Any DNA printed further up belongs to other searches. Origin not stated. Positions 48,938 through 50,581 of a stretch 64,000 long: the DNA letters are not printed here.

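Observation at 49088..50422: Chorismate synthase::chorismate mutase (AroC-AroQ) fusion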

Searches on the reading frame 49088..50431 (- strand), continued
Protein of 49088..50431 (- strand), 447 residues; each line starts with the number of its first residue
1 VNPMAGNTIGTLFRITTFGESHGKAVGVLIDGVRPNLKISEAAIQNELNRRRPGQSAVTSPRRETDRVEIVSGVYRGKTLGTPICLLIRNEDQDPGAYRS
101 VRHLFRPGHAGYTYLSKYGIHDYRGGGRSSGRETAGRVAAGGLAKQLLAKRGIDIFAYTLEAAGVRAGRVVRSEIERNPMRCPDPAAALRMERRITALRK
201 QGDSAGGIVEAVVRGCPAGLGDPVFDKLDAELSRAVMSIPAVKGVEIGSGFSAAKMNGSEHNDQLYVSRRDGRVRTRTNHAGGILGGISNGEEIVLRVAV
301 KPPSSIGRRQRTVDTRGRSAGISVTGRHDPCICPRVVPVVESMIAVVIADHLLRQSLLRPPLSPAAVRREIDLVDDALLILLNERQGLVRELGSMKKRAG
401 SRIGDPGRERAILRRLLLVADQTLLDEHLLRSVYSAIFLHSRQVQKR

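Call 48: fold_search(model_id=the predicted structure, library=pdb)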
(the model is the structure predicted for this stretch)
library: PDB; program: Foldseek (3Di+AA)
matches with E <= 10: 381; with E <= 0.001: 28
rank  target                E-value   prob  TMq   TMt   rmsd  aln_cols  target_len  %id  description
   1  7rca                  3.8e-33  1.00  0.68  0.83   3.9       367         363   44  Crystal structure of Aro2p chorismate synthase from Candida lusitaniae (released 2021-07-21)
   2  1um0_A                2.9e-31  1.00  0.70  0.84   3.8       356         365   42  Crystal structure of chorismate synthase complexed with FMN (released 2004-06-01)
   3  4ob9_A                1.2e-29  1.00  0.60  0.84   6.4       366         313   42  Crystal structure of chorismate synthase from Acinetobacter baumannii at 2.50A resolution (released 2014-01-22)
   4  4lj2_B                4.5e-29  1.00  0.62  0.84   5.9       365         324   41  Crystal structure of chorismate synthase from Acinetobacter baumannii at 3.15A resolution (released 2013-07-24)
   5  2qhf                  7.0e-29  1.00  0.68  0.76   6.2       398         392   35  Mycobacterium tuberculosis Chorismate synthase in complex with NCA (released 2008-07-15)
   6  4lj2_A                7.8e-29  1.00  0.62  0.85   5.4       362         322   43  Crystal structure of chorismate synthase from Acinetobacter baumannii at 3.15A resolution (released 2013-07-24)
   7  1ztb                  8.6e-29  1.00  0.67  0.77   6.2       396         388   36  Crystal Structure of Chorismate Synthase from Mycobacterium tuberculosis (released 2006-05-16)
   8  2o12                  8.6e-29  1.00  0.67  0.77   6.3       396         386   35  Mycobacterium tuberculosis Chorismate synthase in complex with FMN (released 2008-04-08)
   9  2o11                  1.7e-28  1.00  0.66  0.76   6.1       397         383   34  Mycobacterium tuberculosis Chorismate synthase (released 2008-04-08)
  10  4bai                  3.2e-28  1.00  0.65  0.76   6.4       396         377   34  Mycobacterium tuberculosis Chorismate synthase before exposure to 266 nm UV laser (released 2013-04-17)
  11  2g85                  3.5e-28  1.00  0.66  0.75   6.5       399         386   35  Crystal structure of chorismate synthase from Mycobacterium tuberculosis at 2.22 angstrons of resolution (released 2007-03-01)
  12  4baj                  1.9e-27  1.00  0.64  0.74   6.6       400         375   34  MYCOBACTERIUM TUBERCULOSIS CHORISMATE SYNTHASE after exposure to 266nm UV laser (released 2013-04-17)
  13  5wuy_A                3.1e-27  1.00  0.57  0.89   4.7       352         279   40  Crystal structure of chorismate synthase from Acinetobacter baumannii at 2.50A resolution (released 2017-01-18)
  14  4o90_A                3.5e-27  1.00  0.59  0.88   3.4       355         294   40  Crystal structure of chorismate synthase from Acinetobacter baumannii at 2.6A resolution (released 2014-01-22)
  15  1qxo_A                5.2e-26  1.00  0.66  0.75   4.6       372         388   33  Crystal structure of Chorismate synthase complexed with oxidized FMN and EPSP (released 2003-12-23)
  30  1ecm_B                1.1e-02  1.00  0.19  0.83   1.2        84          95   32  ATOMIC STRUCTURE OF THE BURIED CATALYTIC POCKET OF ESCHERICHIA COLI CHORISMATE MUTASE (released 1995-12-01)
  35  1ecm_A                2.5e-02  1.00  0.18  0.85   1.1        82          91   33  ATOMIC STRUCTURE OF THE BURIED CATALYTIC POCKET OF ESCHERICHIA COLI CHORISMATE MUTASE (released 1995-12-01)
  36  2d8d_B                2.5e-02  1.00  0.17  0.89   1.3        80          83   31  Structure of Chorismate Mutase (Form I) from Thermus Thermophilus HB8 (released 2006-06-02)
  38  2d8d_A                3.0e-02  1.00  0.17  0.88   1.3        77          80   32  Structure of Chorismate Mutase (Form I) from Thermus Thermophilus HB8 (released 2006-06-02)
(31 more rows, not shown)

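Call 51: search_protein_families(library=pfam, proteins=[L091:16-1233:+, L091:1252-2346:+, L091:2440-3282:-, L091:3279-4022:-, L091:9264-9971:+, L091:9898-11664:+, L091:11591-13729:+, L091:13383-14474:+, L091:14902-15678:+, L091:15764-16777:+], max_evalue=0.001)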
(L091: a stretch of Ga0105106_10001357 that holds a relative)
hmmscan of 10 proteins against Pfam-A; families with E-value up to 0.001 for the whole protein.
L091:16-1233:+ (405 aa): 2 families
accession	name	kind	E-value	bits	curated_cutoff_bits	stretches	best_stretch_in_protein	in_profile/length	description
PF02621.19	VitK2_biosynth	-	7.2e-47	160.4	26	1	136-380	3-249/252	Menaquinone biosynthesis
PF19288.4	CofH_C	-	7.4e-17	61.8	27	1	13-129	3-120/125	CofH/MqnC C-terminal region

L091:1252-2346:+ (364 aa): 2 families
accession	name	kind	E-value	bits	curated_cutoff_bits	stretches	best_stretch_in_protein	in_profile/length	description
PF19288.4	CofH_C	-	1.3e-30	106.3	27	1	240-356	3-121/125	CofH/MqnC C-terminal region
PF04055.27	Radical_SAM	-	2.6e-24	86.7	29.5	1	59-230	3-165/166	Radical SAM superfamily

L091:2440-3282:- (280 aa): 1 family
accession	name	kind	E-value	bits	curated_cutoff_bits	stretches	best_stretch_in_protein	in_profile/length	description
PF02621.19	VitK2_biosynth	-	2.9e-68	230.5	26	1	8-266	1-251/252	Menaquinone biosynthesis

L091:3279-4022:- (247 aa): 8 families
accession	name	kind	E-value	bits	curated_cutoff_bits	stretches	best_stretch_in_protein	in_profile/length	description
PF01209.24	Ubie_methyltran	-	1.1e-59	202.1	20.1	1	19-247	4-233/233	ubiE/COQ5 methyltransferase family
PF13649.12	Methyltransf_25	-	9.7e-18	65.1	27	1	66-161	1-97/97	Methyltransferase domain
PF08241.18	Methyltransf_11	-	4.6e-17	62.9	21.2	1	67-165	1-95/95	Methyltransferase domain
PF13847.12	Methyltransf_31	-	1.6e-13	51.1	27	1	65-175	6-119/145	Methyltransferase domain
PF08242.18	Methyltransf_12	-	1.9e-09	38.6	30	1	67-163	1-98/98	Methyltransferase domain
PF06325.19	PrmA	-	0.00028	20.9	22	1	64-118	163-217/296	Ribosomal protein L11 methyltransferase (PrmA)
PF13489.12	Methyltransf_23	-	0.00036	20.7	27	1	60-230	20-162/164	Methyltransferase domain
PF12147.14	Methyltransf_20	-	0.00063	19.5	21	0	59-122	130-196/309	Putative methyltransferase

L091:9264-9971:+ (235 aa): 2 families
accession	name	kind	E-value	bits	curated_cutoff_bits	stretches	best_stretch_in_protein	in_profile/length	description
PF00005.33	ABC_tran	-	2.4e-29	103.1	25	1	18-160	2-136/137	ABC transporter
PF13304.12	AAA_21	-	6.3e-13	49.9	27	1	120-195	225-303/304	AAA domain, putative AbiEii toxin, Type IV TA system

L091:9898-11664:+ (588 aa): 1 family
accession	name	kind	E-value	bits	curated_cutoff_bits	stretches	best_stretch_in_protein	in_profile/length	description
PF16949.11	ABC_tran_2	-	1.7e-45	156.3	25.7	1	71-585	24-538/542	Putative ATP-binding cassette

L091:11591-13729:+ (712 aa): 8 families
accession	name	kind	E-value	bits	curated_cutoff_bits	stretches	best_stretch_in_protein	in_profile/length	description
PF13458.12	Peripla_BP_6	-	2.2e-37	130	31.7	2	281-478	2-193/343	Periplasmic binding protein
PF01094.35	ANF_receptor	-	1.3e-14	54.5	25.4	1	308-472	5-170/353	Receptor family ligand binding region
PF13525.12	YfiO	-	2.9e-08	34.2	25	1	82-173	5-96/203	Outer membrane lipoprotein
PF13428.12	TPR_14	-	8.6e-06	26.4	23.5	0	82-119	1-38/44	Tetratricopeptide repeat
PF07719.23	TPR_2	-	1.8e-05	24.9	27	0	156-182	1-27/34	Tetratricopeptide repeat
PF04348.19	LppC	-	2.9e-05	23.3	28.8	1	266-471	204-396/563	LppC putative lipoprotein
PF13432.12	TPR_16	-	0.00019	22.2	32.7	0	87-152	2-64/65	Tetratricopeptide repeat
PF13174.12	TPR_6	-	0.0002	22.2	26.3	0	85-115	3-33/33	Tetratricopeptide repeat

L091:13383-14474:+ (363 aa): 2 families
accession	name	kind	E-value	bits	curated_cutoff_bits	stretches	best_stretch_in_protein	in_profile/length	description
PF04002.20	RadC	-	2e-43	147.6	22.1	1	243-362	2-121/121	RadC-like JAB domain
PF20582.4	UPF0758_N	-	8.6e-27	93.5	27.1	1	142-219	1-77/77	UPF0758 N-terminal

L091:14902-15678:+ (258 aa): 1 family
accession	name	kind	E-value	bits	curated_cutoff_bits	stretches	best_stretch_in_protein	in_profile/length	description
PF01476.26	LysM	-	0.00066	20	20.9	0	177-221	7-43/43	LysM domain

L091:15764-16777:+ (337 aa): 7 families
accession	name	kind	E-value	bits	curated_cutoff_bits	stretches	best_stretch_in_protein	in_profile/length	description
PF02562.22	PhoH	-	9.6e-97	322.9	27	1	119-322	2-205/205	PhoH-like protein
PF13604.12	AAA_30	-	5.1e-08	33.3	27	1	123-275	3-128/191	AAA domain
PF13245.12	AAA_19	-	1.9e-07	31.7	25.1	1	126-275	1-129/134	AAA domain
PF00270.35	DEAD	-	2.6e-05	24.5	26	0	123-172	1-51/167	DEAD/DEAH box helicase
PF01695.23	IstB_IS21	-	9.8e-05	22.4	24.1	1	133-163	89-119/238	IstB-like ATP binding protein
PF13401.12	AAA_22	-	0.00051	20.8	27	0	136-256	5-104/130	AAA domain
PF13191.12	AAA_16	-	0.00094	20.2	32.6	0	128-259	14-154/167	AAA ATPase domain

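Call 58: search_protein_families(library=pfam, proteins=[L012:2885-3892:+, L029:7367-8773:+, L029:5516-5908:+, L059:5053-5637:+, L059:7423-8058:-, L059:8365-9369:+, L059:9378-10223:+, L065:4658-5836:+, L065:8328-9344:+, L065:9347-10216:+], max_evalue=0.001)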
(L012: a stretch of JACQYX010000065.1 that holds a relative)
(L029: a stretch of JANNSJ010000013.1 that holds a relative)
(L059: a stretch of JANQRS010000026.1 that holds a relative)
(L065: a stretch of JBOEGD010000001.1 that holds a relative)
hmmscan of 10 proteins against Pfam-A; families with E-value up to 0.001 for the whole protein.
L012:2885-3892:+ (335 aa): 1 family
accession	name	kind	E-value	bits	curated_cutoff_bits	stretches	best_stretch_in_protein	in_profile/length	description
PF00180.25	Iso_dh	-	9.4e-110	367.6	27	1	3-331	1-348/348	Isocitrate/isopropylmalate dehydrogenase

L029:7367-8773:+ (468 aa): 1 family
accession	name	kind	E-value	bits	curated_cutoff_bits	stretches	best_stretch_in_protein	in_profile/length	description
PF18962.6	Por_Secre_tail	-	9.2e-10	39.1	27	1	390-465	2-74/75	Secretion system C-terminal sorting domain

L029:5516-5908:+ (130 aa): 1 family
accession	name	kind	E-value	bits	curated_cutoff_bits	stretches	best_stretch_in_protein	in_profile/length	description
PF13366.12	PDDEXK_3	-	5.6e-42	143.2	22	1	7-123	1-116/117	PD-(D/E)XK nuclease superfamily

L059:5053-5637:+ (194 aa): 0 families

L059:7423-8058:- (211 aa): 1 family
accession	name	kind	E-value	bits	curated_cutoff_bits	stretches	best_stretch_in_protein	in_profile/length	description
PF01066.26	CDP-OH_P_transf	-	9.4e-38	130.4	22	1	16-162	1-138/152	CDP-alcohol phosphatidyltransferase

L059:8365-9369:+ (334 aa): 1 family
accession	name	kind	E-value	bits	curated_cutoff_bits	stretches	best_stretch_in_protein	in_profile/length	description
PF02397.22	Bac_transf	-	7.8e-44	149.8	27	1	145-328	1-177/179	Bacterial sugar transferase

L059:9378-10223:+ (281 aa): 3 families
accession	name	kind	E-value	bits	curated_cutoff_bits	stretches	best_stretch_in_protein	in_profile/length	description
PF11959.13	DUF3473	-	8.1e-41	139.5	29.6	1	145-271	1-127/130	Domain of unknown function (DUF3473)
PF01522.26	Polysacc_deac_1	-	2.1e-20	73.4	23.1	1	38-131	21-114/124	Polysaccharide deacetylase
PF10096.14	DUF2334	-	1.1e-05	25.6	26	1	71-145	62-152/203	Uncharacterized protein conserved in bacteria (DUF2334)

L065:4658-5836:+ (392 aa): 0 families

L065:8328-9344:+ (338 aa): 2 families
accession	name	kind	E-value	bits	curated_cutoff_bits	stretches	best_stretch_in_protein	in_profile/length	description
PF02397.22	Bac_transf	-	5.4e-67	225.2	27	1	151-333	2-178/179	Bacterial sugar transferase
PF13727.12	CoA_binding_3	-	0.00022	21.7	25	1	21-110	78-165/175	CoA-binding domain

L065:9347-10216:+ (289 aa): 3 families
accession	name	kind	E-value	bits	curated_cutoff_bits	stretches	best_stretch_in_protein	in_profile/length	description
PF11959.13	DUF3473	-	1.2e-42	145.4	29.6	1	148-275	1-128/130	Domain of unknown function (DUF3473)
PF01522.26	Polysacc_deac_1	-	1.1e-21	77.5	23.1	1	40-135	20-115/124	Polysaccharide deacetylase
PF10096.14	DUF2334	-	0.00039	20.5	26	1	65-173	53-154/203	Uncharacterized protein conserved in bacteria (DUF2334)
